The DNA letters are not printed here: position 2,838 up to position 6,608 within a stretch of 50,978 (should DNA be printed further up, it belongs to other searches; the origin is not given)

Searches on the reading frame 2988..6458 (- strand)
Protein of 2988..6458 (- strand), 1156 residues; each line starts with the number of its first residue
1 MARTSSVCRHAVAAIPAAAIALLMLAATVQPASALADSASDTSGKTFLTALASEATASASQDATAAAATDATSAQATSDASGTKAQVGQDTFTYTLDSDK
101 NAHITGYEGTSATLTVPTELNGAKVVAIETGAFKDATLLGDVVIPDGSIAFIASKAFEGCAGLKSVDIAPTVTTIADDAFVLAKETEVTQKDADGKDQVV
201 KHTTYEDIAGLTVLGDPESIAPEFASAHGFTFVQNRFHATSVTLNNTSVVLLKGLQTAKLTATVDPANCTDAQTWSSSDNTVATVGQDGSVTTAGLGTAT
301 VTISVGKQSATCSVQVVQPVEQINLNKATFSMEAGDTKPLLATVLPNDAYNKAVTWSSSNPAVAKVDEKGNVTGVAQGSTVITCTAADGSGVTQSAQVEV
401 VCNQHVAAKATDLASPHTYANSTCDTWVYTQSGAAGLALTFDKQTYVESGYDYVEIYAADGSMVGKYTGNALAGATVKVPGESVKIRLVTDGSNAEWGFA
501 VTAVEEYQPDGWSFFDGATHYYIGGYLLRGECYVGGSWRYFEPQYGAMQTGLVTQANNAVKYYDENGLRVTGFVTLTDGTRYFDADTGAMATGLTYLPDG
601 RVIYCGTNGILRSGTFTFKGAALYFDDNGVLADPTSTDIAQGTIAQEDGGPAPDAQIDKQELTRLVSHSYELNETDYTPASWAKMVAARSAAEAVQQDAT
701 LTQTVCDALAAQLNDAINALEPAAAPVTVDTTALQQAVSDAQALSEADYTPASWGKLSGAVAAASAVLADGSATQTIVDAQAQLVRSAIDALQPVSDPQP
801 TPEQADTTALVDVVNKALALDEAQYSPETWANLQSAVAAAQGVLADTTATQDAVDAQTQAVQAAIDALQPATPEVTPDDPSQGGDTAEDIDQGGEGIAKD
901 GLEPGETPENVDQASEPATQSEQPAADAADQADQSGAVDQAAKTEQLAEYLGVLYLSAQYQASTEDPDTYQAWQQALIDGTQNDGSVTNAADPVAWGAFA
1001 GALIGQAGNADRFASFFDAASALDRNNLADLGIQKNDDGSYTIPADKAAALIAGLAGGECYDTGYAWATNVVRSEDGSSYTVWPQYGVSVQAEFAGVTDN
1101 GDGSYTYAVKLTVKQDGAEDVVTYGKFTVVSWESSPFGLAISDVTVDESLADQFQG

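Call 65: search_protein_families(library=pfam, proteins=[window:2988-6458:-], max_evalue=0.001)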
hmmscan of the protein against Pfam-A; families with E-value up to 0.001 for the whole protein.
window:2988-6458:- (1156 aa): 6 families
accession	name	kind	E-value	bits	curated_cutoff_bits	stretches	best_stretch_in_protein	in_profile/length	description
PF02368.24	Big_2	-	5.2e-23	81.2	22.8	2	319-393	1-75/79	Bacterial Ig-like domain (group 2)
PF07554.19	FIVAR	-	9e-17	61.9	29.2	3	808-868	3-70/71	FIVAR domain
PF19127.6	Choline_bind_3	-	1.6e-08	34.8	27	1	550-592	2-44/47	Choline-binding repeat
PF22359.2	Big-like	-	2.3e-08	34.6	27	1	274-316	4-46/48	Bacterial Ig-like domain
PF13306.12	LRR_5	-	4.2e-06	27.1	27.7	1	128-180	3-53/127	BspA type Leucine rich repeat region (6 copies)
PF00431.26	CUB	-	5.4e-05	23.9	21.4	1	407-501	6-108/110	CUB domain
